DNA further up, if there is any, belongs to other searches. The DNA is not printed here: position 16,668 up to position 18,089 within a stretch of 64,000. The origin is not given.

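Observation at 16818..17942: Chorismate-mutase-like (AroQ) domain fused to a SAM-dependent methyltransferase, next to trpS and a TrpD-like gene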

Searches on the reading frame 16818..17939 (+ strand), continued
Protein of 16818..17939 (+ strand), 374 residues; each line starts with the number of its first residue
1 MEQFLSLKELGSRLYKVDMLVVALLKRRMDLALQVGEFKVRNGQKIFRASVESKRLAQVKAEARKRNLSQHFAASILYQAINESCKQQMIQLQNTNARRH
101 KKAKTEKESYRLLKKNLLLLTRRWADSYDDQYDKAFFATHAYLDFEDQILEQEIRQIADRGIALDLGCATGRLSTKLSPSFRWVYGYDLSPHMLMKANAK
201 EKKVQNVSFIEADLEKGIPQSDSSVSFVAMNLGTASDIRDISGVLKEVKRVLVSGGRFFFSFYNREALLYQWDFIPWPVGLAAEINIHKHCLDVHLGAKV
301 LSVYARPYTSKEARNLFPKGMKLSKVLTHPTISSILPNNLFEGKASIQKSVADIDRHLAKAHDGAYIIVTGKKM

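Call 6: find_homologous_proteins(query=window:16818-17939:+, max_evalue=0.001)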
Query window:16818-17939:+ (374 aa): 272 proteins with E <= 0.001 among 6132 candidates; the best 120 are listed.
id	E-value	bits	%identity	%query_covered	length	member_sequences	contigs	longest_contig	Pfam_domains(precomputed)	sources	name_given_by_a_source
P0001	2.7e-244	827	100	100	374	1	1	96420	PF13847.13,PF13489.13,PF13649.13,PF01817.27,PF01209.25,PF08241.19,PF08242.19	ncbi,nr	ncbi:methyltransferase domain-containing protein [Candidatus Azambacteria bacterium]|nr:methyltransf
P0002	4.0e-194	662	79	100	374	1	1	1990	PF13847.13,PF13649.13,PF01817.27,PF01209.25,PF08241.19,PF08242.19,PF05401.17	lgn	-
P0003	6.4e-193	658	78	100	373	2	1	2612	PF13847.13,PF13489.13,PF13649.13,PF01817.27,PF01209.25,PF08241.19,PF08242.19,PF05401.17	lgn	-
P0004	2.6e-191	653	78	100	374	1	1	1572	PF13847.13,PF13489.13,PF13649.13,PF01817.27,PF01209.25,PF08241.19,PF08242.19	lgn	-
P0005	1.4e-188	644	76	100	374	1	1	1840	PF13847.13,PF13489.13,PF13649.13,PF01817.27,PF01209.25,PF08241.19,PF08242.19,PF05401.17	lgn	-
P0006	5.5e-186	636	76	99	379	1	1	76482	PF13847.13,PF13489.13,PF13649.13,PF05148.22,PF01817.27,PF01209.25,PF08241.19,PF08242.19,PF05401.17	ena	-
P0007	5.9e-185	632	75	100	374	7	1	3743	PF13847.13,PF13489.13,PF13649.13,PF01817.27,PF01209.25,PF08241.19,PF08242.19,PF05401.17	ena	-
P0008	1.3e-183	628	77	100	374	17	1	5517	PF13847.13,PF13489.13,PF13649.13,PF01817.27,PF01209.25,PF08241.19,PF08242.19,PF05401.17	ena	-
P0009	4.0e-183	626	74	100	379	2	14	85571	PF13847.13,PF13489.13,PF13649.13,PF01817.27,PF01209.25,PF08241.19,PF08242.19,PF05401.17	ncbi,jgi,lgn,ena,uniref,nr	ncbi:MAG: hypothetical protein UW27_C0001G0054 [Parcubacteria group bacterium GW2011_GWA1_44_13]|uni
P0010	3.7e-182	623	76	99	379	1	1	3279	PF13847.13,PF13489.13,PF13649.13,PF05148.22,PF01817.27,PF01209.25,PF08241.19,PF08242.19,PF05401.17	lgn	-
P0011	4.1e-181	620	74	100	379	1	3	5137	PF13847.13,PF13489.13,PF13649.13,PF01817.27,PF01209.25,PF08241.19,PF08242.19,PF05401.17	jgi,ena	-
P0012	4.8e-181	619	75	99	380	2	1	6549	PF13847.13,PF13489.13,PF13649.13,PF01817.27,PF01209.25,PF08241.19,PF08242.19,PF05401.17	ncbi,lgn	-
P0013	3.2e-176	604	74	98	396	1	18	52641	PF13847.13,PF13489.13,PF13649.13,PF05148.22,PF01817.27,PF01209.25,PF08241.19,PF08242.19,PF05401.17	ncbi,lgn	-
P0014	2.2e-175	601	72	100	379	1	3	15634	PF13847.13,PF13489.13,PF05175.21,PF13649.13,PF05148.22,PF01817.27,PF01209.25,PF08241.19,PF08242.19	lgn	-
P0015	6.7e-166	570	73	95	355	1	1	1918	PF13847.13,PF13489.13,PF13649.13,PF01817.27,PF01209.25,PF08241.19,PF08242.19,PF05401.17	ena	-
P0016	1.3e-164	565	69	99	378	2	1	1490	PF13847.13,PF13489.13,PF05175.21,PF13649.13,PF05148.22,PF01817.27,PF01209.25,PF08241.19,PF08242.19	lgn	-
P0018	2.7e-152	525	65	98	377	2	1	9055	PF13847.13,PF13489.13,PF13649.13,PF01817.27,PF01209.25,PF08241.19,PF08242.19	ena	-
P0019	1.7e-142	493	58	100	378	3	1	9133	PF13847.13,PF13489.13,PF13649.13,PF01817.27,PF01209.25,PF08241.19,PF08242.19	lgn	-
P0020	1.7e-141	489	60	100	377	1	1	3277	PF13847.13,PF13489.13,PF05175.21,PF13649.13,PF01817.27,PF01209.25,PF08241.19,PF08242.19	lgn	-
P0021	2.8e-140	485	58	99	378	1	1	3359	PF13847.13,PF13489.13,PF13649.13,PF01817.27,PF01209.25,PF08241.19,PF08242.19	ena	-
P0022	5.6e-139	481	58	100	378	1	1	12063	PF13847.13,PF13489.13,PF13649.13,PF01817.27,PF01209.25,PF08241.19,PF08242.19,PF05401.17,PF01555.25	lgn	-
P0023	1.9e-138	479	58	99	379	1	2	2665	PF13847.13,PF13489.13,PF13649.13,PF01817.27,PF01209.25,PF08241.19,PF08242.19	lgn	-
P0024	5.5e-136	471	57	99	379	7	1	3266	PF13847.13,PF13489.13,PF05175.21,PF13649.13,PF01817.27,PF01209.25,PF08241.19,PF08242.19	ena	-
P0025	1.0e-135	470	59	100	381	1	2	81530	PF13847.13,PF13489.13,PF05175.21,PF13649.13,PF01817.27,PF01209.25,PF08241.19,PF08242.19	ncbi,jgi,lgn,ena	-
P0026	2.7e-135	469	57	99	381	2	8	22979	PF13847.13,PF13489.13,PF13649.13,PF01817.27,PF01209.25,PF08241.19,PF08242.19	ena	-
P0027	7.6e-135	467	57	100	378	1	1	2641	PF13847.13,PF13489.13,PF13649.13,PF01817.27,PF01209.25,PF08241.19,PF08242.19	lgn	-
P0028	5.1e-134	465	57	99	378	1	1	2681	PF13847.13,PF13489.13,PF13649.13,PF01817.27,PF01209.25,PF08241.19,PF08242.19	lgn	-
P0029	6.3e-132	458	57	100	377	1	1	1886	PF13847.13,PF13489.13,PF13649.13,PF01817.27,PF01209.25,PF08241.19,PF08242.19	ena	-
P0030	1.0e-131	457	57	100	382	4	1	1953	PF13847.13,PF13649.13,PF01817.27,PF01209.25,PF08241.19,PF08242.19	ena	-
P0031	2.5e-129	449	55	100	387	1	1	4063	PF13847.13,PF13489.13,PF13649.13,PF05148.22,PF01817.27,PF01209.25,PF08241.19,PF08242.19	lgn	-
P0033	1.0e-127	444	55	100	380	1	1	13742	PF13847.13,PF13489.13,PF13649.13,PF05148.22,PF01817.27,PF01209.25,PF08241.19,PF08242.19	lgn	-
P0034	3.2e-126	439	55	100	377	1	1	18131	PF13847.13,PF13489.13,PF13649.13,PF01817.27,PF01209.25,PF08241.19,PF08242.19,PF05401.17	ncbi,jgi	ncbi:MAG: hypothetical protein RLZZ347_759 [Candidatus Parcubacteria bacterium]|jgi:SAM-dependent me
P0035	4.3e-126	439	54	100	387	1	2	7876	PF13847.13,PF13489.13,PF13649.13,PF01817.27,PF01209.25,PF08241.19,PF08242.19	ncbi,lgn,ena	-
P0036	1.1e-125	437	55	100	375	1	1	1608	PF13847.13,PF13489.13,PF05175.21,PF13649.13,PF01817.27,PF01209.25,PF08241.19,PF08242.19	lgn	-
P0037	6.4e-124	432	55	100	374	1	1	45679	PF13847.13,PF13489.13,PF13649.13,PF01817.27,PF01209.25,PF08241.19,PF08242.19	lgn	-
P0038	8.9e-124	431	53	100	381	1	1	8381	PF13847.13,PF13489.13,PF13649.13,PF05148.22,PF01817.27,PF01209.25,PF08241.19,PF08242.19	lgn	-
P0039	1.2e-123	431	55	100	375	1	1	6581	PF13847.13,PF13489.13,PF13649.13,PF05148.22,PF01817.27,PF01209.25,PF08241.19,PF08242.19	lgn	-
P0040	1.3e-123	431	54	100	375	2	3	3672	PF13847.13,PF13489.13,PF05175.21,PF13649.13,PF01817.27,PF01209.25,PF08241.19,PF08242.19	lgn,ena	-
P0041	1.3e-122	427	54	100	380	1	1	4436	PF13847.13,PF13489.13,PF13649.13,PF05148.22,PF01817.27,PF01209.25,PF08241.19,PF08242.19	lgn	-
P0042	1.9e-122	427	55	100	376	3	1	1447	PF13847.13,PF13489.13,PF13649.13,PF13679.13,PF01817.27,PF01209.25,PF08241.19,PF08242.19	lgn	-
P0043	1.9e-122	427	54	100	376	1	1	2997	PF13847.13,PF13489.13,PF13649.13,PF01817.27,PF01209.25,PF08241.19,PF08242.19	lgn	-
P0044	5.8e-122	425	55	100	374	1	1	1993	PF13847.13,PF13489.13,PF05175.21,PF13649.13,PF01817.27,PF01209.25,PF08241.19,PF08242.19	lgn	-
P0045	2.1e-121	423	54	100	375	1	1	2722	PF13847.13,PF13489.13,PF13649.13,PF01817.27,PF01209.25,PF08241.19,PF08242.19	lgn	-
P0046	4.4e-120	419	54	100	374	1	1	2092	PF13847.13,PF13489.13,PF13649.13,PF01817.27,PF01209.25,PF08241.19,PF08242.19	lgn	-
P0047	1.5e-119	417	53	100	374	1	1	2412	PF13847.13,PF13489.13,PF13649.13,PF01817.27,PF01209.25,PF08241.19,PF08242.19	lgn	-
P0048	7.2e-119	415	52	100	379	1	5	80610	PF13847.13,PF13489.13,PF13649.13,PF01817.27,PF01209.25,PF08241.19,PF08242.19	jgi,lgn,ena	-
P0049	2.4e-118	413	53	100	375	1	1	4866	PF13847.13,PF13489.13,PF13649.13,PF01817.27,PF08241.19,PF08242.19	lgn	-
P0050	7.8e-118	412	52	100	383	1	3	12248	PF13847.13,PF13489.13,PF13649.13,PF01817.27,PF01209.25,PF08241.19,PF08242.19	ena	-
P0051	1.4e-117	411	53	100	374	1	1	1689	PF13847.13,PF13489.13,PF13649.13,PF01817.27,PF01209.25,PF08241.19,PF08242.19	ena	-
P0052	2.2e-117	410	53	100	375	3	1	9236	PF13847.13,PF13489.13,PF13649.13,PF01817.27,PF08241.19,PF08242.19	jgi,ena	-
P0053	6.6e-117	409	52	100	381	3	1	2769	PF13847.13,PF13489.13,PF13649.13,PF01817.27,PF01209.25,PF08241.19,PF08242.19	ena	-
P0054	1.9e-116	407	51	100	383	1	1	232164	PF13847.13,PF13489.13,PF13649.13,PF01817.27,PF01209.25,PF08241.19,PF08242.19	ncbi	-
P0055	7.6e-116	405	50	100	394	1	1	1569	PF13847.13,PF13489.13,PF13649.13,PF01817.27,PF01209.25,PF08241.19,PF08242.19,PF05401.17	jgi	-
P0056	2.5e-115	403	51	100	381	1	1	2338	PF13847.13,PF13489.13,PF13649.13,PF01817.27,PF01209.25,PF08241.19,PF08242.19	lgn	-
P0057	9.3e-114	398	53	100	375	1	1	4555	PF13847.13,PF13489.13,PF05175.21,PF13649.13,PF01817.27,PF01209.25,PF08241.19,PF08242.19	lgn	-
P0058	1.1e-113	398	50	100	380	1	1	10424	PF13847.13,PF13489.13,PF05175.21,PF13649.13,PF01817.27,PF01209.25,PF08241.19,PF08242.19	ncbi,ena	-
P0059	1.9e-113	397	51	100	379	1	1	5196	PF13847.13,PF13489.13,PF05175.21,PF13649.13,PF01817.27,PF01209.25,PF08241.19,PF08242.19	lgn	-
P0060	2.2e-112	394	51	100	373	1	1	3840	PF13847.13,PF13489.13,PF05175.21,PF13649.13,PF01817.27,PF01209.25,PF08241.19,PF08242.19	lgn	-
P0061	4.6e-112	393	55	98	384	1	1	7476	PF13847.13,PF13489.13,PF13649.13,PF01817.27,PF01209.25,PF08241.19,PF08242.19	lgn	-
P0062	6.2e-112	392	51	100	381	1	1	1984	PF13847.13,PF13489.13,PF13649.13,PF01817.27,PF01209.25,PF08241.19,PF08242.19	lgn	-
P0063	6.5e-112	392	51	100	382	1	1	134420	PF13847.13,PF13489.13,PF13649.13,PF01817.27,PF01209.25,PF08241.19,PF08242.19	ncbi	-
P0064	1.3e-111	391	51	100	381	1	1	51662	PF13847.13,PF13489.13,PF13649.13,PF01817.27,PF01209.25,PF08241.19,PF08242.19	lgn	-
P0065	5.8e-111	389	51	100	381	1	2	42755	PF13847.13,PF13489.13,PF13649.13,PF01817.27,PF01209.25,PF08241.19,PF08242.19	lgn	-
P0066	6.2e-111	389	49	100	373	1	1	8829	PF13847.13,PF13489.13,PF13649.13,PF01817.27,PF01209.25,PF08241.19,PF08242.19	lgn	-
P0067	1.6e-110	387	51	99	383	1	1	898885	PF13847.13,PF13649.13,PF01817.27,PF01209.25,PF08241.19,PF08242.19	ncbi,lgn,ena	-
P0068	5.5e-110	386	49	99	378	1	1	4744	PF13847.13,PF13489.13,PF13649.13,PF01817.27,PF01209.25,PF08241.19,PF08242.19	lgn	-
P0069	6.3e-109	382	49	100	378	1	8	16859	PF13847.13,PF13489.13,PF13649.13,PF01817.27,PF08241.19,PF08242.19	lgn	-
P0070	6.4e-109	382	50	100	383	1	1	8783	PF13847.13,PF13489.13,PF13649.13,PF01817.27,PF01209.25,PF08241.19,PF08242.19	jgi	jgi:SAM-dependent methyltransferase/chorismate mutase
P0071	6.6e-109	382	49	100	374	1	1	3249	PF13847.13,PF13489.13,PF13649.13,PF01817.27,PF01209.25,PF08241.19,PF08242.19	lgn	-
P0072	7.3e-109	382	50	100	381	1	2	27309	PF13847.13,PF13489.13,PF13649.13,PF01817.27,PF01209.25,PF08241.19,PF08242.19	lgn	-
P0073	1.0e-108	382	50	100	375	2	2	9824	PF13847.13,PF13489.13,PF13649.13,PF01817.27,PF01209.25,PF08241.19,PF08242.19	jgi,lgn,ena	-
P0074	1.1e-108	381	51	100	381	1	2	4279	PF13847.13,PF13489.13,PF13649.13,PF01817.27,PF01209.25,PF08241.19,PF08242.19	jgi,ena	-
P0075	1.3e-108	381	50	99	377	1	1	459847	PF13847.13,PF13649.13,PF01817.27,PF01209.25,PF08241.19,PF08242.19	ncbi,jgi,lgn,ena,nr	ncbi:MAG TPA: methyltransferase domain-containing protein [Candidatus Paceibacterota bacterium]|nr:m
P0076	1.8e-108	381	51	98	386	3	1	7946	PF13847.13,PF13489.13,PF05175.21,PF13649.13,PF01817.27,PF01209.25,PF08241.19,PF08242.19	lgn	-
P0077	5.5e-108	379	50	100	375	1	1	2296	PF13847.13,PF13489.13,PF13649.13,PF01817.27,PF01209.25,PF08241.19,PF08242.19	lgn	-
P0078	7.4e-108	379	50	100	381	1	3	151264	PF13847.13,PF13489.13,PF13649.13,PF01817.27,PF01209.25,PF08241.19,PF08242.19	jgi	jgi:SAM-dependent methyltransferase/chorismate mutase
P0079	7.4e-108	379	50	100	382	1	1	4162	PF13847.13,PF13489.13,PF13649.13,PF05148.22,PF01817.27,PF01209.25,PF08241.19,PF08242.19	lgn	-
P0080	2.4e-107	377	50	100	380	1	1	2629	PF13847.13,PF13489.13,PF13649.13,PF01817.27,PF01209.25,PF08241.19,PF08242.19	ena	-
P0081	4.3e-107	376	49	100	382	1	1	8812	PF13847.13,PF13489.13,PF13649.13,PF01817.27,PF01209.25,PF08241.19,PF08242.19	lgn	-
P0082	9.1e-107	375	50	100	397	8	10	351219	PF13847.13,PF13489.13,PF13649.13,PF01817.27,PF01209.25,PF08241.19,PF08242.19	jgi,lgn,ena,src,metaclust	metaclust:\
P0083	1.2e-106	375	49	100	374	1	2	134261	PF13847.13,PF13489.13,PF13649.13,PF01817.27,PF01209.25,PF08241.19,PF08242.19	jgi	jgi:SAM-dependent methyltransferase/chorismate mutase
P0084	2.1e-106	374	48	100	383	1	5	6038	PF13847.13,PF13489.13,PF13649.13,PF01817.27,PF08241.19,PF08242.19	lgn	-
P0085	2.5e-106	374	49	100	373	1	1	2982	PF13847.13,PF13489.13,PF13649.13,PF01817.27,PF01209.25,PF08241.19,PF08242.19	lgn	-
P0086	3.8e-106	373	48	99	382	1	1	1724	PF13847.13,PF13489.13,PF13649.13,PF01817.27,PF01209.25,PF08241.19,PF08242.19,PF05401.17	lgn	-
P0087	5.1e-106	373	49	100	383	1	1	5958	PF13847.13,PF13489.13,PF13649.13,PF01817.27,PF01209.25,PF08241.19,PF08242.19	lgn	-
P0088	1.7e-105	371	49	100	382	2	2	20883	PF13847.13,PF13489.13,PF13649.13,PF01817.27,PF01209.25,PF08241.19,PF08242.19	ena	-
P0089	2.0e-105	371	49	100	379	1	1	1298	PF13847.13,PF13489.13,PF13649.13,PF05148.22,PF01817.27,PF01209.25,PF08241.19,PF08242.19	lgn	-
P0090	2.4e-105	371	49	99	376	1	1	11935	PF13847.13,PF13489.13,PF13649.13,PF01817.27,PF01209.25,PF08241.19,PF08242.19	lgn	-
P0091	2.7e-105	370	49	100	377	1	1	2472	PF13847.13,PF13489.13,PF13649.13,PF01817.27,PF01209.25,PF08241.19,PF08242.19,PF05401.17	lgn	-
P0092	4.8e-105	369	49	99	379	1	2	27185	PF13847.13,PF13489.13,PF13649.13,PF01817.27,PF01209.25,PF08241.19,PF08242.19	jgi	jgi:SAM-dependent methyltransferase/chorismate mutase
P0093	3.5e-104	367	48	100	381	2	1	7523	PF13847.13,PF13489.13,PF13649.13,PF01817.27,PF01209.25,PF08241.19,PF08242.19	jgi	-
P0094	5.7e-104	366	48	100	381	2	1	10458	PF13847.13,PF13489.13,PF13649.13,PF01817.27,PF01209.25,PF08241.19,PF08242.19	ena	-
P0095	9.1e-104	365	48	98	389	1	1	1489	PF13847.13,PF13489.13,PF05175.21,PF13649.13,PF01817.27,PF01209.25,PF08241.19,PF08242.19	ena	-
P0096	1.1e-103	365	48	100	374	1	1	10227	PF13847.13,PF13649.13,PF01817.27,PF01209.25,PF08241.19,PF08242.19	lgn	-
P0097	1.4e-103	365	50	98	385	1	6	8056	PF13847.13,PF13489.13,PF05175.21,PF13649.13,PF01817.27,PF01209.25,PF08241.19,PF08242.19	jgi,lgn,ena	-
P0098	2.5e-103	364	48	100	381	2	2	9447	PF13847.13,PF13489.13,PF13649.13,PF09445.17,PF01817.27,PF01209.25,PF08241.19,PF08242.19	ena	-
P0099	3.4e-103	363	49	99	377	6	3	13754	PF13847.13,PF13649.13,PF01817.27,PF01209.25,PF08241.19,PF08242.19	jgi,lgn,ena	jgi:SAM-dependent methyltransferase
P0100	5.9e-103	363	50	100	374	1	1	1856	PF13847.13,PF13489.13,PF13649.13,PF05148.22,PF01817.27,PF01209.25,PF08241.19,PF08242.19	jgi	jgi:ubiquinone/menaquinone biosynthesis C-methylase UbiE/chorismate mutase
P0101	7.4e-103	362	47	99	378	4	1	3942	PF13847.13,PF13489.13,PF05175.21,PF13649.13,PF01817.27,PF01209.25,PF08241.19,PF08242.19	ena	-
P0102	8.3e-103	362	52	93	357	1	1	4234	PF13847.13,PF13489.13,PF13649.13,PF01817.27,PF01209.25,PF08241.19,PF08242.19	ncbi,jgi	-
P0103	1.2e-102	362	47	99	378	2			PF13847.13,PF13489.13,PF13649.13,PF01817.27,PF01209.25,PF08241.19,PF08242.19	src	-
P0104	1.5e-102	361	47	99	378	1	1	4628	PF13847.13,PF13489.13,PF05175.21,PF13649.13,PF01817.27,PF01209.25,PF08241.19,PF08242.19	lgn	-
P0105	2.6e-102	361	47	100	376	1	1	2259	PF13847.13,PF13489.13,PF13649.13,PF01817.27,PF01209.25,PF08241.19,PF08242.19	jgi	jgi:ubiquinone/menaquinone biosynthesis C-methylase UbiE/chorismate mutase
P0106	1.1e-101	358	48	100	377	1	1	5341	PF13847.13,PF13489.13,PF13649.13,PF05148.22,PF01817.27,PF01209.25,PF08241.19,PF08242.19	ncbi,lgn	-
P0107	2.8e-101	357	49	99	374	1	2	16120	PF13847.13,PF13489.13,PF13649.13,PF01817.27,PF01209.25,PF08241.19,PF08242.19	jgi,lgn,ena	-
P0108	6.6e-101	356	47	100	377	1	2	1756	PF13847.13,PF13489.13,PF13649.13,PF01817.27,PF01209.25,PF08241.19,PF08242.19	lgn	-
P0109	1.4e-100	355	46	98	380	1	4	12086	PF13847.13,PF13489.13,PF13649.13,PF01817.27,PF01209.25,PF08241.19,PF08242.19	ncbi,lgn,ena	-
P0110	3.7e-100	353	48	99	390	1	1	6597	PF13847.13,PF13489.13,PF05175.21,PF13649.13,PF01817.27,PF01209.25,PF08241.19,PF08242.19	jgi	jgi:SAM-dependent methyltransferase/chorismate mutase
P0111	4.5e-100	353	49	100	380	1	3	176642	PF13847.13,PF13489.13,PF13649.13,PF01817.27,PF01209.25,PF08241.19,PF08242.19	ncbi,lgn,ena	ncbi:MAG: methyltransferase domain-containing protein [Patescibacteria group bacterium]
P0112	2.8e-99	351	47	100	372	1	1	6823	PF13847.13,PF13489.13,PF13649.13,PF01817.27,PF01209.25,PF08241.19,PF08242.19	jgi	-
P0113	6.8e-99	349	49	100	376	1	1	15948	PF13847.13,PF13489.13,PF13649.13,PF01817.27,PF01209.25,PF08241.19,PF08242.19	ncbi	-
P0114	1.2e-98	348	49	95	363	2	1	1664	PF13847.13,PF13489.13,PF13649.13,PF01817.27,PF01209.25,PF08241.19,PF08242.19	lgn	-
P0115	2.0e-98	348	47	99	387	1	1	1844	PF13847.13,PF13649.13,PF01817.27,PF01209.25,PF08241.19,PF08242.19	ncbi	-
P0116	2.3e-98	348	45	100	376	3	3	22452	PF13847.13,PF13489.13,PF05175.21,PF13649.13,PF01817.27,PF01209.25,PF08241.19,PF08242.19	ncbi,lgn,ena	-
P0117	9.7e-98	345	46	100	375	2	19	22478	PF13847.13,PF13489.13,PF05175.21,PF13649.13,PF01817.27,PF01209.25,PF08241.19,PF08242.19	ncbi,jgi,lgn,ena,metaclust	ncbi:MAG TPA: methyltransferase domain-containing protein [Candidatus Paceibacterota bacterium]|meta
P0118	1.4e-97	345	46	100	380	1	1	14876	PF13847.13,PF13489.13,PF13649.13,PF13679.13,PF01817.27,PF08241.19,PF08242.19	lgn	-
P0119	1.5e-97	345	48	100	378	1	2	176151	PF13847.13,PF13489.13,PF13649.13,PF01817.27,PF01209.25,PF08241.19,PF08242.19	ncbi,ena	-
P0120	2.9e-97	344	46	98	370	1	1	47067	PF13847.13,PF13489.13,PF13649.13,PF01817.27,PF01209.25,PF08241.19,PF08242.19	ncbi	-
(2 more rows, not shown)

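Call 10: find_encoding_contigs(protein=P0009, flank=8000, max_places=2)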
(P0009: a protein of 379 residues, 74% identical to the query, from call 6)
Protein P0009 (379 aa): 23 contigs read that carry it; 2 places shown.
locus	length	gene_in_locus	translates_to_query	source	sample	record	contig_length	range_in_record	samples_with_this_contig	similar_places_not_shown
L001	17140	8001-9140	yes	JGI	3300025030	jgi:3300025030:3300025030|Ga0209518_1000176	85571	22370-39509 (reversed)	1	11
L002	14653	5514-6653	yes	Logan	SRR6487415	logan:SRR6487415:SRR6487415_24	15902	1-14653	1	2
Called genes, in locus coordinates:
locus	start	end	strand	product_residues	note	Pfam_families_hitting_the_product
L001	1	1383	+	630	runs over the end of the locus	PF00012:HSP70, PF06723:MreB_Mbl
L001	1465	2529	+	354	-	PF00226:DnaJ, PF01556:DnaJ_C, PF00684:DnaJ_CXXCXGXG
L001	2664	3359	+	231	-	PF01553:Acyltransferase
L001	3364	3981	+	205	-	PF03575:Peptidase_S51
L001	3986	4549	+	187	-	PF00583:Acetyltransf_1, PF13508:Acetyltransf_7, PF13673:Acetyltransf_10, PF08445:FR47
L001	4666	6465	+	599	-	PF00664:ABC_membrane, PF00005:ABC_tran, PF02463:SMC_N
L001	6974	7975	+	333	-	PF00579:tRNA-synt_1b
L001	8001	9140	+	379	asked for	PF01817:CM_2, PF01209:Ubie_methyltran, PF13847:Methyltransf_31, PF05401:NodS (weak), PF13489:Methyltransf_23, PF08241:Methyltransf_11, PF08242:Methyltransf_12, PF13649:Methyltransf_25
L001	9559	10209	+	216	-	-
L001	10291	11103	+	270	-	PF24827:AstE_AspA_cat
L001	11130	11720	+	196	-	PF01928:CYTH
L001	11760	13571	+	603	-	PF00664:ABC_membrane, PF00005:ABC_tran, PF02463:SMC_N (faint)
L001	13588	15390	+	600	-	PF25174:Beta-prop_THOC3, PF26549:Tricorn_N, PF26550:Tricorn_2nd, PF26550:Tricorn_2nd, PF01738:DLH, PF00561:Abhydrolase_1 (weak), PF20434:BD-FAE, PF00326:Peptidase_S9, +7 more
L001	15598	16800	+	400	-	PF01073:3Beta_HSD, PF01370:Epimerase, PF04321:RmlD_sub_bind, PF07993:NAD_binding_4, PF08659:KR (weak), PF13460:NAD_binding_10, PF16363:GDP_Man_Dehyd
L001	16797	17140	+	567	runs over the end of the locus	PF16927:HisKA_7TM, PF00512:HisKA, PF02518:HATPase_c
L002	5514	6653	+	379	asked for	PF01817:CM_2, PF01209:Ubie_methyltran, PF13847:Methyltransf_31, PF05401:NodS (weak), PF13489:Methyltransf_23, PF08241:Methyltransf_11, PF08242:Methyltransf_12, PF13649:Methyltransf_25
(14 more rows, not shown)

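Call 11: find_encoding_contigs(protein=P0067, flank=8000, max_places=1)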
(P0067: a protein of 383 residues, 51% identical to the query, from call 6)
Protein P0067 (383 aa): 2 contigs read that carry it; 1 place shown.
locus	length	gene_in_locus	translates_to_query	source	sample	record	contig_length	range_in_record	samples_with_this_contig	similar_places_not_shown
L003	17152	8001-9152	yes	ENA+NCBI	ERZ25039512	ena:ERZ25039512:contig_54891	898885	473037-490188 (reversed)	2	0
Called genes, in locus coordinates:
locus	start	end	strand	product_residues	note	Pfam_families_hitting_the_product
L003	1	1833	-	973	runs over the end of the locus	PF07953:Toxin_R_bind_N (weak), PF13385:Laminin_G_3, PF02210:Laminin_G_2 (faint), PF02973:Sialidase (faint), PF13385:Laminin_G_3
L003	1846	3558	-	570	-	-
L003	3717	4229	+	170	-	PF10805:DUF2730 (faint), PF27742:CTXL_M (faint), PF23991:DUF7310 (weak)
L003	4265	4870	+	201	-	PF01928:CYTH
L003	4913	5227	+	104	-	PF01371:Trp_repressor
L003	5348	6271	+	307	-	-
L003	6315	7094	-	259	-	PF13230:GATase_4, PF13522:GATase_6 (weak)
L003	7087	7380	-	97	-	-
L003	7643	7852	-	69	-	-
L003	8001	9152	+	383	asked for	PF01817:CM_2, PF01209:Ubie_methyltran (weak), PF08241:Methyltransf_11, PF08242:Methyltransf_12 (weak), PF13649:Methyltransf_25, PF13847:Methyltransf_31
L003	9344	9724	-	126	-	PF00903:Glyoxalase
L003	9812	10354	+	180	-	PF01451:LMWPc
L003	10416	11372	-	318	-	PF24827:AstE_AspA_cat (weak)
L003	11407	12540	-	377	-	PF02746:MR_MLE_N, PF13378:MR_MLE_C, PF26685:DUF8230_C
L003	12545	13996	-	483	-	-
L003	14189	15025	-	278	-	-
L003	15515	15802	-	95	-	-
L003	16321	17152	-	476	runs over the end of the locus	PF00282:Pyridoxal_deC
